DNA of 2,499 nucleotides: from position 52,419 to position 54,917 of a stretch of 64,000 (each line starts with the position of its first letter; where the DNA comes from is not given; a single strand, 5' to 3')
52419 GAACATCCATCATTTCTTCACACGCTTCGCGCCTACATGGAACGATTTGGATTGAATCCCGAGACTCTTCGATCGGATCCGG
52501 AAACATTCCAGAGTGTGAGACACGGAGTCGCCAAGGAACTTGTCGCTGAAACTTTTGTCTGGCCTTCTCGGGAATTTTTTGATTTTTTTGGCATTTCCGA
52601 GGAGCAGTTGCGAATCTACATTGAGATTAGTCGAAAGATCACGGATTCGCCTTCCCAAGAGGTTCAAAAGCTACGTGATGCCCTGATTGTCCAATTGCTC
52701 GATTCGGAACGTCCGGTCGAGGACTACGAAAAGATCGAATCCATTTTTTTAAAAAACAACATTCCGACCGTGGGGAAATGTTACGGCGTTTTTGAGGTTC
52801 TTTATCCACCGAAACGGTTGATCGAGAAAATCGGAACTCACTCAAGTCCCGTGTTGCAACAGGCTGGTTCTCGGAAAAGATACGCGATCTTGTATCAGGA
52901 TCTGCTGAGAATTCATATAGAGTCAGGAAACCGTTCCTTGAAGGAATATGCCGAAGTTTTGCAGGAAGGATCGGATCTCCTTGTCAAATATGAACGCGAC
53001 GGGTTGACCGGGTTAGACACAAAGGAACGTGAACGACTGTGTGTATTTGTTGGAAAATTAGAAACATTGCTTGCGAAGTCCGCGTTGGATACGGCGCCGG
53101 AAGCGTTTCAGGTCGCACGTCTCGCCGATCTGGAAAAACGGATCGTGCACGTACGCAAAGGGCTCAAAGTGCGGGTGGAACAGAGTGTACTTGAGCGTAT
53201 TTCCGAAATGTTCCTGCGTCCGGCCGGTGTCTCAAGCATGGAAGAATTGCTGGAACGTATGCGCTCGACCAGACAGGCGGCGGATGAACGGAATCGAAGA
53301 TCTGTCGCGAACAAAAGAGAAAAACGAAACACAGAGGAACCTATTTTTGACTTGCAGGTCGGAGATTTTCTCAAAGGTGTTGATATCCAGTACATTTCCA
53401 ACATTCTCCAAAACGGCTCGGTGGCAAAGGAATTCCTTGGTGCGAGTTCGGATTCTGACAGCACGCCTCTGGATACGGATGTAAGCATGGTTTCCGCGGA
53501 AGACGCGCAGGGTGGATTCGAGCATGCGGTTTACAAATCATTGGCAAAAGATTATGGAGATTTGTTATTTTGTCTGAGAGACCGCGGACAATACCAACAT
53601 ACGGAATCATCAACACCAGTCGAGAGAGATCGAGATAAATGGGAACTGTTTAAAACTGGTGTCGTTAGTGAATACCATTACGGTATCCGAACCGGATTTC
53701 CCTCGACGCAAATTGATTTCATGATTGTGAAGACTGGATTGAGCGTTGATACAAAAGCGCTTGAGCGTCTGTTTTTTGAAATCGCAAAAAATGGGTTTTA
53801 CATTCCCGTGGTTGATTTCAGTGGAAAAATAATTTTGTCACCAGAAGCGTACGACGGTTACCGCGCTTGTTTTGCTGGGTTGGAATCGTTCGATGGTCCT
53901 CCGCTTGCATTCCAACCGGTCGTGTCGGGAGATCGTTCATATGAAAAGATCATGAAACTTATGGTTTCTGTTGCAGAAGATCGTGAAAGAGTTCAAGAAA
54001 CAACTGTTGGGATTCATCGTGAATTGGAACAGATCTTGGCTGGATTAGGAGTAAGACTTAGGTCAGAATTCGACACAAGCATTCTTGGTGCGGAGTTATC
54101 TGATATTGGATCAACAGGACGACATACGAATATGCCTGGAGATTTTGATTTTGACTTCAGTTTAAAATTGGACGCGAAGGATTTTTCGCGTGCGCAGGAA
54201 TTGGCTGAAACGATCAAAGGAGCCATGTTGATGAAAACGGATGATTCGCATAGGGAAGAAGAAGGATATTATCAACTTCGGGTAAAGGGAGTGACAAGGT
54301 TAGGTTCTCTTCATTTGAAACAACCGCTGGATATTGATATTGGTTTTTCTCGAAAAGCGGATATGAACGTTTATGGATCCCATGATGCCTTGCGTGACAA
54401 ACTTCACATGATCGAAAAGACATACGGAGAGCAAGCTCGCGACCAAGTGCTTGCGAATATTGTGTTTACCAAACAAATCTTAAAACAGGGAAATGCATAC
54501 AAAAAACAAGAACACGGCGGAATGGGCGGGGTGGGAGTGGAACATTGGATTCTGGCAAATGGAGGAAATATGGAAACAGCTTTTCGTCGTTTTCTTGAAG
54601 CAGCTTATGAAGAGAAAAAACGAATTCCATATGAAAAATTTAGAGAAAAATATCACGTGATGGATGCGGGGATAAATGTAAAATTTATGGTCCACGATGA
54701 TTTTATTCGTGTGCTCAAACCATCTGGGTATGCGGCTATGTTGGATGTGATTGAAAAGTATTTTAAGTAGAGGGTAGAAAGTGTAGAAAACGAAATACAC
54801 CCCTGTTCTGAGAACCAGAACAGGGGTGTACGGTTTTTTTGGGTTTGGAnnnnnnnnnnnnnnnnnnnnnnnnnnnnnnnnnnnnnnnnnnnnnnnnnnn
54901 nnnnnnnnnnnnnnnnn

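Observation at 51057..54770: Giant 1237-aa protein whose only recognisable feature is a C-terminal nucleotidyltransferase-like motif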

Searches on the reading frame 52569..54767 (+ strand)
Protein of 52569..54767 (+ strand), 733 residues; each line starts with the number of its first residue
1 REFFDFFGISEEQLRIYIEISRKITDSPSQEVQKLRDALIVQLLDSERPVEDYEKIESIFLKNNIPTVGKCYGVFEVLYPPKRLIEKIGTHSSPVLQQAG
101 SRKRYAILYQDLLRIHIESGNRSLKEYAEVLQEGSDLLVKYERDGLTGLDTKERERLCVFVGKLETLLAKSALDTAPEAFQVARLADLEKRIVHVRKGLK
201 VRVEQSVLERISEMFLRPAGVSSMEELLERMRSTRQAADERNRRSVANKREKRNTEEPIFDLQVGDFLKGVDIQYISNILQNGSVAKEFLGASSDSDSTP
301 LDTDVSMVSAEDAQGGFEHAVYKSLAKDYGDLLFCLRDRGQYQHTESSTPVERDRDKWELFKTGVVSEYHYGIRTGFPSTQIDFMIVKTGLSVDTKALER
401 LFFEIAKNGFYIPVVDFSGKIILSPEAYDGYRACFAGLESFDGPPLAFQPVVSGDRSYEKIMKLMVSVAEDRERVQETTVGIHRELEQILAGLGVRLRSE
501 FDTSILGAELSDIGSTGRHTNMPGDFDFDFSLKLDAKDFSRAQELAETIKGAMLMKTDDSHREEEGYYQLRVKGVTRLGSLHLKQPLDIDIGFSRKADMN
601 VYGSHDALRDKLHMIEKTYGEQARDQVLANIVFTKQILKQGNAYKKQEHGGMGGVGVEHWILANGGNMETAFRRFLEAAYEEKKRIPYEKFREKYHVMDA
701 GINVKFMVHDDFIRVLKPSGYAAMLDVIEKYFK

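Call 25: search_solved_structures(query=A1, max_evalue=10, show_alignments=4)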
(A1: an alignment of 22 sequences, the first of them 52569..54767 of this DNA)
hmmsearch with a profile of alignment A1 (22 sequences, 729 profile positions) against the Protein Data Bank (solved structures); distinct sequences matched with E-value up to 10: 1.
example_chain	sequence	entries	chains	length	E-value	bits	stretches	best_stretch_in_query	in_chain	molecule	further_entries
2nnc_A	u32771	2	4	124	1.8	9.7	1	389-439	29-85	Sulfur covalently-binding protein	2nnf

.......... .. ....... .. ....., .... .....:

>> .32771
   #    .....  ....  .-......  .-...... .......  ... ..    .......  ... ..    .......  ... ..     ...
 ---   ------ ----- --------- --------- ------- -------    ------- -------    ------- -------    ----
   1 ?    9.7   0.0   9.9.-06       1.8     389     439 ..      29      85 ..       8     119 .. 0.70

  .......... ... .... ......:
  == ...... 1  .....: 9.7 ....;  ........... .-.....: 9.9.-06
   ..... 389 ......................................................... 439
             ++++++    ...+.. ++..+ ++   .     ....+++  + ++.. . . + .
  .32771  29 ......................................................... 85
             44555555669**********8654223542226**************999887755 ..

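Call 27: find_homologous_proteins(query=A1, max_evalue=0.001)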
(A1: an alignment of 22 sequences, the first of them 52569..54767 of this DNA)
Query A1 (22 sequences) (733 aa, profile of the alignment): 182 proteins with E <= 0.001 among 8000 candidates; the best 120 are listed.
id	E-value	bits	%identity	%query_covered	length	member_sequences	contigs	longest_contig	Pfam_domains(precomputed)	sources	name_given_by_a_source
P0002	0.0e+0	1065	62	96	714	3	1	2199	-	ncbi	ncbi:MAG: hypothetical protein ACOYOK_15815, partial [Pseudobdellovibrionaceae bacterium]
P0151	0.0e+0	1054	60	99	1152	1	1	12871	-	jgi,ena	-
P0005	0.0e+0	1053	51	99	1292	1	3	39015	-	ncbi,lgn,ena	-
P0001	0.0e+0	1048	100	100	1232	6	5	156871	-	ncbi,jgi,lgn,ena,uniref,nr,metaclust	ncbi:MAG: hypothetical protein UU48_C0006G0064 [Candidatus Uhrbacteria bacterium GW2011_GWF2_41_16]|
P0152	0.0e+0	1022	51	100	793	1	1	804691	-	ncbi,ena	-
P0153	0.0e+0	1011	49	99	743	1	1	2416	-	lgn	-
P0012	4.3e-278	942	47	98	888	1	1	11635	-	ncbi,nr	ncbi:MAG: hypothetical protein Q7R54_00115, partial [bacterium]|nr:hypothetical protein [bacterium]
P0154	5.0e-278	942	48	92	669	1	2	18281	-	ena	-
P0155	1.5e-277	941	42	100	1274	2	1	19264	-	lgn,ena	-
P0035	1.2e-271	921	43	98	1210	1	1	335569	-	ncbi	-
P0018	9.6e-270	915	41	99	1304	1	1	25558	-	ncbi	-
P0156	5.7e-268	909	42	98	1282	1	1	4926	-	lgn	-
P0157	8.2e-268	908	44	99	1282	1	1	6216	-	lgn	-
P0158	1.2e-267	908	42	99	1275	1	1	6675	-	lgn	-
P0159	2.5e-267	907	47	98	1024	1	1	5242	-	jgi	jgi:hypothetical protein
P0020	4.7e-258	876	40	99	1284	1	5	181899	-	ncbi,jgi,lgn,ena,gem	-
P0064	2.8e-254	864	41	99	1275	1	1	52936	PF12552.15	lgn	-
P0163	2.9e-191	655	42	75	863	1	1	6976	PF02934.21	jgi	-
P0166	2.6e-176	606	33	99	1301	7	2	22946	-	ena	-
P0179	2.1e-169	583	34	100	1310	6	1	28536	PF13475.12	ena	-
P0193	2.0e-163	563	35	92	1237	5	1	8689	-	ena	-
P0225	1.2e-151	524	31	99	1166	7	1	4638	PF10004.16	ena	-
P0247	5.3e-146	506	29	98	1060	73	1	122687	PF09323.16,PF07426.17,PF22226.2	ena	-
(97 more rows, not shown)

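Call 34: find_encoding_contigs(protein=P0247, flank=8000, max_places=2)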
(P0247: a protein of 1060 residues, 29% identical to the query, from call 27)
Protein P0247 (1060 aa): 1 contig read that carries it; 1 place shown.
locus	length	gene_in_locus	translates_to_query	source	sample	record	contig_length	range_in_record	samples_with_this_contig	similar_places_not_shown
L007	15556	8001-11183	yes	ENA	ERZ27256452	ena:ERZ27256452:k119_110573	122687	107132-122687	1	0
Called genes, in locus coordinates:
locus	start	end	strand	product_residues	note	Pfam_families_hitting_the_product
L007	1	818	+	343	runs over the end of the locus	PF02547:Queuosine_synth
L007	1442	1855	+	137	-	PF00164:Ribosom_S12_S23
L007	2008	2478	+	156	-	PF00177:Ribosomal_S7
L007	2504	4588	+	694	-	PF00009:GTP_EFTU, PF03144:GTP_EFTU_D2, PF22042:EF-G_D2, PF14492:EFG_III, PF16658:RF3_C, PF03764:EFG_IV, PF00679:EFG_C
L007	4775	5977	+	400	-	PF00009:GTP_EFTU, PF03144:GTP_EFTU_D2, PF03143:GTP_EFTU_D3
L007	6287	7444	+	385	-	PF13475:DUF4116 (weak)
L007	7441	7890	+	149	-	-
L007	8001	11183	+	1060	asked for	PF07426:Dynactin_p22 (faint), PF09323:DUF1980 (faint), PF22226:Mre11_C (faint)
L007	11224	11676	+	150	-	-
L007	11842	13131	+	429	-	PF06347:SH3_4 (weak), PF08239:SH3_3, PF18348:SH3_16 (faint), PF08239:SH3_3, PF00877:NLPC_P60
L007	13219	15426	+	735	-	PF13567:DUF4131, PF03772:Competence, PF00753:Lactamase_B, PF19583:ODP (weak), PF12706:Lactamase_B_2 (weak)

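Call 37: predict_structure(alignment_id=A1)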
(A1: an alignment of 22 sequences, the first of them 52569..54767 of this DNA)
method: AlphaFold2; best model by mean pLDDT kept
length: 733 residues; sequences in the alignment: 22
mean_pLDDT: 88.2   pTM: 0.87
mean pLDDT of the five models: 88.2, 87.0, 86.8, 85.7, 83.8
residues with pLDDT >= 90: 430; 70-90: 258; 50-70: 26; < 50: 19
segments of 3 or more residues with pLDDT < 50: 1-6, 173-185
pLDDT, mean of each block of 10 residues (from residue 1): 55 85 82 81 87 88 83 89 89 91 92 94 92 91 91 88 83 44 62 87 89 88 94 96 92 69 94 89 86 63 93 93 89 95 86 90 87 95 94 89 94 94 94 92 92 94 95 92 94 87 80 88 90 89 94 95 84 94 93 81 88 95 97 96 91 91 95 96 93 91 81 90 96 93
secondary structure, 60 per line:
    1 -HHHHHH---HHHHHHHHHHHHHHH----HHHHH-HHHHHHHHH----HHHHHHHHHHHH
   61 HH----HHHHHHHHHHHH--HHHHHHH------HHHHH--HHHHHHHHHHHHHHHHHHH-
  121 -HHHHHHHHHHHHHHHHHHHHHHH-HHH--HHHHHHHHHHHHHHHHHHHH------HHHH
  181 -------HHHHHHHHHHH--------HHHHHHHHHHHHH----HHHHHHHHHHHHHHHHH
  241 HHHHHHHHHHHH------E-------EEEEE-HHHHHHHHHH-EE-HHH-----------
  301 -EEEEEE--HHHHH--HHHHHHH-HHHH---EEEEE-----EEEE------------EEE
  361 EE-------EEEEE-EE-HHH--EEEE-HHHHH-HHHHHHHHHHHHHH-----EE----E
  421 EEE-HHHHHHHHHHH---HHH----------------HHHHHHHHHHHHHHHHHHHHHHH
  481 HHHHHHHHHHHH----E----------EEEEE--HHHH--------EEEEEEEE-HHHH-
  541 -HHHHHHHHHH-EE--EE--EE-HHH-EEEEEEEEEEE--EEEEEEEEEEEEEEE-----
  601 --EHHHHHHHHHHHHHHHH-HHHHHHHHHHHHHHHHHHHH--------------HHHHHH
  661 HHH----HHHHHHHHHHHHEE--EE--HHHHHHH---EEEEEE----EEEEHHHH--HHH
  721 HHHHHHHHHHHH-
elements in order (helices of 4 or more, strands of 3 or more residues): H2-7 H11-25 H30-34 H36-44 H49-62 H67-78 H81-87 H94-98 H101-119 H122-144 H151-170 H177-180 H188-198 H207-219 H224-252 E267-271 H273-282 E302-307 H310-314 H317-323 H325-328 E332-336 E342-345 E358-362 E370-374 E384-387 H389-393 H395-408 E420-423 H425-435 H458-492 E508-512 H515-518 E527-534 H536-539 H542-551 E568-578 E581-595 H604-619 H621-640 H655-663 H668-679 H688-694 E698-703 E708-711 H712-715 H718-732
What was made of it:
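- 52569..53324 (+): Conserved all-helical domain (aa 505-756) with motifs SPSQE, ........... and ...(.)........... AF2 predicts it all-helical with pLDDT mostly 81-94, apart from the first ~10 residues and a low-confidence loop at aa ~677-689 (call 37).
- On Pol-beta superfamily nucleotidyltransferase (fold level): The DFDF residues open strand 527-534 of the model (call 37). The model has pLDDT 88 (call 37).
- On Tpt1/KptA (PF01885): No equivalent N-lobe precedes the domain; an all-helical domain does instead (call 37).
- AF2 model of aa 505-1237: pLDDT 88.2, pTM 0.87, which implies fixed inter-domain packing (call 37).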

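Call 41: fold_search(model_id=the predicted structure, library=pdb)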
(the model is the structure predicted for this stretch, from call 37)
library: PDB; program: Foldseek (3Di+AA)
matches with E <= 10: 291; with E <= 0.001: 14
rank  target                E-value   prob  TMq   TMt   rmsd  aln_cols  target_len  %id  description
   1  1r89                  4.3e-05  1.00  0.24  0.37   6.6       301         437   15  Crystal Structures of an Archaeal Class I CCA-Adding Enzyme and Its Nucleotide Complexes (released 2003-12-16)
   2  3ovb_A                1.1e-04  1.00  0.24  0.38   6.4       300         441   15  How the CCA-adding Enzyme Selects Adenine over Cytosine in Position 76 of tRNA (released 2010-12-01)
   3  3ovs_A                1.4e-04  1.00  0.24  0.37   6.7       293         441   16  How the CCA-adding Enzyme Selects Adenine over Cytosine in Position 76 of tRNA (released 2010-12-01)
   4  4x4o_C                1.5e-04  1.00  0.24  0.37   6.6       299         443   15  Crystal structure of the A.fulgidus CCA-adding enzyme in complex with a G70A arginyl-tRNA minihelix and CTP (released 2015-02-11)
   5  3ova_A                1.8e-04  1.00  0.24  0.38   6.4       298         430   15  How the CCA-adding Enzyme Selects Adenine over Cytosine in Position 76 of tRNA (released 2010-12-01)
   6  4x4u_A                2.2e-04  1.00  0.24  0.37   7.0       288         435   16  Crystal structure of the A.fulgidus CCA-adding enzyme in complex with a human MenBeta minihelix ending in CCACC (released 2015-02-11)
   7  2dvi_A                3.0e-04  1.00  0.24  0.38   6.0       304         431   14  Complex structure of CCA-adding enzyme, mini-DCC and CTP (released 2006-11-14)
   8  1uet                  4.3e-04  1.00  0.23  0.37   6.1       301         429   15  Divergent evolutions of trinucleotide polymerization revealed by an archaeal CCA-adding enzyme structure (released 2003-12-02)
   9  1f5a                  4.3e-04  1.00  0.23  0.34  10.5       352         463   13  CRYSTAL STRUCTURE OF MAMMALIAN POLY(A) POLYMERASE (released 2000-09-13)
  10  4x4p_C                4.7e-04  1.00  0.22  0.35   7.0       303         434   13  Crystal structure of the A.fulgidus CCA-adding enzyme in complex with a G70A arginyl-tRNA minihelix ending in CCAC (released 2015-02-11)
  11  2zh7_A                5.8e-04  1.00  0.23  0.36   6.8       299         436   15  Complex structure of AFCCA with tRNAminiDG (released 2008-08-05)
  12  1ueu                  7.6e-04  1.00  0.23  0.38   6.0       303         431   15  Divergent evolutions of trinucleotide polymerization revealed by an archaeal CCA-adding enzyme structure (released 2003-12-02)
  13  4ud5_B                8.7e-04  1.00  0.23  0.45   7.7       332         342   11  Structural Plasticity of Cid1 Provides a Basis for its RNA Terminal Uridylyl Transferase Activity (released 2015-03-18)
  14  4x4p_G                9.5e-04  1.00  0.23  0.38   6.3       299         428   16  Crystal structure of the A.fulgidus CCA-adding enzyme in complex with a G70A arginyl-tRNA minihelix ending in CCAC (released 2015-02-11)
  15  6lbj_A                2.4e-03  1.00  0.20  0.39   9.9       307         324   11  Structure of mouse GLD-2 (Terminal nucleotidyltransferase 2, TENT2) (released 2020-07-22)
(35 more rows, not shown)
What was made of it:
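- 53940..54767 (+): Pol-beta-type nucleotidyltransferase: palm plus PAP/OAS-type helical domain (aa 962-1237). Foldseek against PDB: 1r89, 3ovb and 4x4o (A. fulgidus CCA-adding enzyme) at E 4e-5 to 1e-4 over ~300 columns; then PAP 1f5a, Cid1 4ud5, GLD-2, NF90/NF45, CdnC, cGLR, CdnE and cGAS (call 41).
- On Pol-beta superfamily nucleotidyltransferase (fold level): Foldseek against PDB: 14 hits at E <= 1e-3, all Pol-beta NTases (call 41).
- On CD-NTase / CBASS: CdnC, CdnE and cGLR match at E 7e-3 to 2e-2, more weakly than the CCA/PAP/TUTase group (call 41).
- Closest known: Archaeal class I CCA-adding enzyme. Same: Head (palm) plus neck helical-domain fold; best Foldseek match at E 4e-5 over ~300 columns (call 41).
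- Closest known: Eukaryotic poly. Same: Foldseek E 4e-4 to 3e-3 (call 41).
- Closest known: CD-NTases / cGAS / OAS. Same: Foldseek E 7e-3 to 0.1 (call 41).
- Fold matches to CdnC, CdnE, CdnD, cGLR and cGAS at E 7e-3 to 0.1 (call 41). These matches are about 100-fold weaker than those to the CCA/PAP/TUTase group (call 41). The best structural matches are A. fulgidus CCA-adding enzyme structures (call 41).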

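Call 42: search_protein_families(library=pfam, alignment_id=A1, max_evalue=5)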
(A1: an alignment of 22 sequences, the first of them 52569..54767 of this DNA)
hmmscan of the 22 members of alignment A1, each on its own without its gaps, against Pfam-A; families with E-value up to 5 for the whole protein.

A. member 1, window:52569-54767:+ (733 aa): 0 families

B. families by the number of members that match (of 22 scanned): 28 families (the first 25 are shown)
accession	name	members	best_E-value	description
PF01909.29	NTP_transf_2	5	0.0014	Nucleotidyltransferase domain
PF20216.3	DUF6576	3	0.058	Family of unknown function (DUF6576)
PF17363.7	DUF5388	1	0.0034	Family of unknown function (DUF5388)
PF08568.16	Kinetochor_Ybp2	1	0.0047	Uncharacterised protein family, YAP/Alf4/glomulin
PF06207.16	DUF1002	1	0.0074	Protein of unknown function (DUF1002)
PF13524.12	Glyco_trans_1_2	1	0.062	Glycosyl transferase-like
PF14903.11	WG_beta_rep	1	0.069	WG containing repeat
PF16183.10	Kinesin_assoc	1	0.078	Kinesin-associated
PF12153.13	CAP18_C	1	0.085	LPS binding domain of CAP18 (C terminal)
PF23300.3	HEAT_Nup120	1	0.087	Nucleoporin Nup120, HEAT repeats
PF25638.1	DUF5983_N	1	0.1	Family of unknown function (DUF5983) N-terminal domain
PF06694.16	Plant_NMP1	1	0.1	Plant nuclear matrix protein 1 (NMP1)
PF11829.13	DUF3349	1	0.12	Protein of unknown function (DUF3349)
PF23992.1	Pam3_gp32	1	0.12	Phage Pam3 gp32-like protein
PF07411.17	DUF1508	1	0.15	Domain of unknown function (DUF1508)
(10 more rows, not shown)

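Call 47: find_related_loci(query=A1, collection=genome_contigs, flank=6000)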
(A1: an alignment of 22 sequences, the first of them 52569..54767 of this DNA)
Query A1 (733 aa) in genome_contigs; peptide patterns used: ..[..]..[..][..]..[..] (x = any residue, [..] = any of these).
317 stretches matched a pattern; 280 encode a relative of the query (tblastn E <= 1e-3); the best 80 are kept; 79 distinct loci.
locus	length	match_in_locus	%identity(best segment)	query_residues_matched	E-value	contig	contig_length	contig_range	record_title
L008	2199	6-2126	62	26-732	0e+0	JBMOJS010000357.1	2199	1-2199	MAG: Pseudobdellovibrionaceae bacterium isolate Deming_bin.585 contig216119, whole genome shotgun sequence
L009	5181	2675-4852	60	9-732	0e+0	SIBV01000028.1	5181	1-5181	MAG: Candidatus Zambryskibacteria bacterium isolate Baikal-deep-G185 BACOMB-C72744, whole genome shotgun sequence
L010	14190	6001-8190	57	9-733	0e+0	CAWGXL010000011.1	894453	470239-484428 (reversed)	MAG: uncultured bacterium isolate MFD09206.bin.2.20 genome assembly, contig: contig_9876, whole genome shotgun sequence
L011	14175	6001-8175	57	12-733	0e+0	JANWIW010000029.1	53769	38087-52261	MAG: Candidatus Paceibacterota bacterium isolate CRAIB_MAG51 c_000000100365, whole genome shotgun sequence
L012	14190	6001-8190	51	1-732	0e+0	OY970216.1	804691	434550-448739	MAG: uncultured bacterium isolate MFD03726.bin.1.29 genome assembly, chromosome: 1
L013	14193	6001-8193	47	6-732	0e+0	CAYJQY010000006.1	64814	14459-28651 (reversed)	MAG TPA_asm: uncultured Candidatus Saccharibacteria bacterium isolate ERP125453_co1_47 genome assembly, contig: NODE_266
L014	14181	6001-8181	46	7-732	0e+0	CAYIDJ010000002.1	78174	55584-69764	MAG TPA_asm: uncultured Candidatus Saccharibacteria bacterium isolate ERP119705_co18_51 genome assembly, contig: NODE_19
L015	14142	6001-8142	45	13-733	0e+0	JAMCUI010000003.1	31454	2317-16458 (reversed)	MAG: Patescibacteria group bacterium isolate FK_Sedi_A_Bin.134 NODE_2886_length_31454_cov_8.97223, whole genome shotgun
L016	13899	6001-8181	46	6-732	0e+0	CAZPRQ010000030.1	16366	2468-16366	MAG TPA_asm: uncultured Candidatus Saccharibacteria bacterium isolate SRP286056_co1_790 genome assembly, contig: NODE_43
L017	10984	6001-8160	42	6-732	0e+0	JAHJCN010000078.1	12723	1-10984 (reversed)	MAG: Patescibacteria group bacterium isolate Modern_marine.mb.308 Modern_marine.mb.308_k141_1803767, whole genome shotgu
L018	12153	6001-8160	51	6-732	0e+0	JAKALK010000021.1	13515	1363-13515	MAG: bacterium isolate WY5.bin125 NODE_7678_length_13515_cov_1.245518, whole genome shotgun sequence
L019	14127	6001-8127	43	6-732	4e-178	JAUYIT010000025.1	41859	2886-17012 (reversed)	MAG: Candidatus Komeilibacteria bacterium isolate C24_metabat.bin.105 C24_k141_638431, whole genome shotgun sequence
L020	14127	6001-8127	43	12-732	3e-178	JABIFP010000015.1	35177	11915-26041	MAG: Candidatus Magasanikbacteria bacterium isolate SI053_bin23 k141_388875, whole genome shotgun sequence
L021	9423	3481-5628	41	17-732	1e-173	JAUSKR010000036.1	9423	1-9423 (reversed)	MAG: bacterium isolate E14_metabat.bin.7 E14_k141_1507959, whole genome shotgun sequence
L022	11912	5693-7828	39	6-729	4e-168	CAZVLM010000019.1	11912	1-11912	MAG TPA_asm: uncultured Candidatus Saccharibacteria bacterium isolate SRP170004_co1_323 genome assembly, contig: NODE_86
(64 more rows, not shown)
